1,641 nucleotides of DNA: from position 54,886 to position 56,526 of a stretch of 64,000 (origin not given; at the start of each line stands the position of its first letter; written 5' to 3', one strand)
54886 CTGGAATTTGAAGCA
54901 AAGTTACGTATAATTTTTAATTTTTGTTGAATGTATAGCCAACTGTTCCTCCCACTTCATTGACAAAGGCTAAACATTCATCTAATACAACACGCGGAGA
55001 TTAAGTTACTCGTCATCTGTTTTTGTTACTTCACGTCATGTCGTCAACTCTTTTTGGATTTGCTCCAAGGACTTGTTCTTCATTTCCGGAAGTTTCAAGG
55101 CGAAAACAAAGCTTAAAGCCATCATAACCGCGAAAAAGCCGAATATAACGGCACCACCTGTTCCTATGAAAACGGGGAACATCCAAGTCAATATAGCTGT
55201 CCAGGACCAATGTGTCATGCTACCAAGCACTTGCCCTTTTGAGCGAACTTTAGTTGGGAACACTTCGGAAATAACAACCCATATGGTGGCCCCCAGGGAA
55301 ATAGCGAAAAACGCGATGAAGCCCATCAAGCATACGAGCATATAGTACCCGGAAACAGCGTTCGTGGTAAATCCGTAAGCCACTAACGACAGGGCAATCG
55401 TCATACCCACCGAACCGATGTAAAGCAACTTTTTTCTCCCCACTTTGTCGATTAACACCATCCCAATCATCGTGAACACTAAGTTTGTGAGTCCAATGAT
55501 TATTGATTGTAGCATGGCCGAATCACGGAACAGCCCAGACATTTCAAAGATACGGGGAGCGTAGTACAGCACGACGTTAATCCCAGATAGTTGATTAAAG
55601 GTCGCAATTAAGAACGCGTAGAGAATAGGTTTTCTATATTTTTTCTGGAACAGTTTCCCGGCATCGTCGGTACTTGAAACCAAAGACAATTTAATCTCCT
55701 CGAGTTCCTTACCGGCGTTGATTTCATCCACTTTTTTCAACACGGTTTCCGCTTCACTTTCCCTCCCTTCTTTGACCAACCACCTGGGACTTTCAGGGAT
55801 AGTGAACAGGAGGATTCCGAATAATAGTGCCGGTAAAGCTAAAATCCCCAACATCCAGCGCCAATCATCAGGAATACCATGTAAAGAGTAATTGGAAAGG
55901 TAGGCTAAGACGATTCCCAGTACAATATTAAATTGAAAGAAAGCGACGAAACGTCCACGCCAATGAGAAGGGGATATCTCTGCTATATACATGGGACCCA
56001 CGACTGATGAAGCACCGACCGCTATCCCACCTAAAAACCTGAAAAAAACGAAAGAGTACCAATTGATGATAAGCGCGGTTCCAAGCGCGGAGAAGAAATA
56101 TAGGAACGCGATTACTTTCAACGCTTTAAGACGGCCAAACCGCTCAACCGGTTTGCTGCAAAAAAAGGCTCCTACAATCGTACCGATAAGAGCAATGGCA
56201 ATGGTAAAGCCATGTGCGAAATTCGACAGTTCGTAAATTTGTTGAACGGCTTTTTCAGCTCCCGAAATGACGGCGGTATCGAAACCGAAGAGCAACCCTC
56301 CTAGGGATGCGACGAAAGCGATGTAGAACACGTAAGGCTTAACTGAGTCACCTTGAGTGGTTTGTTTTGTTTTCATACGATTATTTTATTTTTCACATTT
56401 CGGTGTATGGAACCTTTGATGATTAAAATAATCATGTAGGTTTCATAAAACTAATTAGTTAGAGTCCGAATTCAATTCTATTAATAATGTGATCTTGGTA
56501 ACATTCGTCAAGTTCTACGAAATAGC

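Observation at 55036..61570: Short glycyl-radical enzyme and its activase wired between exported glycosidases and a sugar porter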

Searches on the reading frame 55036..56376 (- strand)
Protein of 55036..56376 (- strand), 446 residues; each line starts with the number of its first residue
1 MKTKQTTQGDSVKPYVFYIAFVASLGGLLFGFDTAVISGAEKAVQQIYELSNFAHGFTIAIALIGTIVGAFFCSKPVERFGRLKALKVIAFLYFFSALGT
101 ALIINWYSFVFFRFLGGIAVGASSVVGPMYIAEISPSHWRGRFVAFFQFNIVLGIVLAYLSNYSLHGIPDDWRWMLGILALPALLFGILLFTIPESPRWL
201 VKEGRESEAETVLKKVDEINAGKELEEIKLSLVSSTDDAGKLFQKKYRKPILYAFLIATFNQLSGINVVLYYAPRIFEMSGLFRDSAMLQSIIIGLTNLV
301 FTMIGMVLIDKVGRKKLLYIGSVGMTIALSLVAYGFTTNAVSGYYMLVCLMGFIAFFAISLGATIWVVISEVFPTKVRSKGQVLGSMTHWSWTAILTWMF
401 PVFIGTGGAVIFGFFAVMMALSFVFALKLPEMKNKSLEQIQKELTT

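Call 3: search_protein_families(library=pfam, proteins=[window:55036-56376:-], max_evalue=0.01)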
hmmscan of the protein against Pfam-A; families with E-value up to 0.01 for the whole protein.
window:55036-56376:- (446 aa): 3 families
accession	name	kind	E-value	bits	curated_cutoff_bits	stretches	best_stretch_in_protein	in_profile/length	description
PF00083.30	Sugar_tr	-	1.2e-107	361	22.3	1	20-443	2-451/452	Sugar (and other) transporter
PF07690.21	MFS_1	-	3.8e-36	125.2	33.4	2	24-387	2-337/347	Major Facilitator Superfamily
PF03137.26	OATP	-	3.7e-07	29.3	25.8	1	107-316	134-357/545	Organic Anion Transporter Polypeptide (OATP) family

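Call 4: search_protein_families(library=ncbifam, proteins=[window:55036-56376:-], max_evalue=0.01)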
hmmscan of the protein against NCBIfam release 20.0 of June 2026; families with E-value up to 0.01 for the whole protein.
window:55036-56376:- (446 aa): 17 families
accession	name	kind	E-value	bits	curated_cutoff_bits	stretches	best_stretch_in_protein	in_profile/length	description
NF007484.0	PRK10077.1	equivalog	5.2e-104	348.7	608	1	12-442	6-470/480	D-xylose transporter XylE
TIGR00879.1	SP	subfamily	1.1e-102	344.2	237.8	1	11-440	50-510/510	sugar porter family MFS transporter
NF052357.1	GlucTporGlcPStph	equivalog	1.6e-77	261.2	750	1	19-444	8-437/445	glucose transporter GlcP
TIGR00898.1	2A0119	subfamily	1.5e-40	139.4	550.75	1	53-439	126-505/506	cation transport protein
TIGR00895.1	2A0115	subfamily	5.3e-34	117.8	418.55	1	5-382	4-376/398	aromatic acid/H+ symport family MFS transporter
TIGR00891.1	2A0112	subfamily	2.8e-16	59.6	552.9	1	21-380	14-364/405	sialate:H+ symport family MFS transporter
TIGR00893.1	2A0114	subfamily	2e-13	50.1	395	1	33-412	9-375/399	D-galactonate transporter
TIGR01299.1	synapt_SV2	subfamily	5.9e-13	47.6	637.3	1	43-221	192-382/742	synaptic vesicle protein SV2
NF008586.0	PRK11551.1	equivalog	7e-13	48.3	410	1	27-215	24-212/406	3-(3-hydroxy-phenyl)propionate transporter MhpT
NF053517.1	HbztTptrPcaK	equivalog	8e-13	48.1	770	1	12-407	13-404/437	4-hydroxybenzoate transporter PcaK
TIGR00880.1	2_A_01_02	superfamily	7.4e-12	45.6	131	1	63-194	8-138/141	multidrug resistance protein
NF003024.0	PRK03893.1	subfamily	4.9e-11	42.1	604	1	20-213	23-215/497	sialate:H+ symport family MFS transporter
TIGR00883.1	2A0106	subfamily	8.9e-11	41.5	443.45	1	40-385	28-359/400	metabolite/H+ symporter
TIGR00887.1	2A0109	equivalog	5.6e-09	35.4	610.3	1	58-443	61-502/502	phosphate:H+ symporter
NF053813.1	MFS_TcaB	equivalog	1.1e-08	34.3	475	1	42-198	30-186/396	putative multidrug effflux MFS transporter TcaB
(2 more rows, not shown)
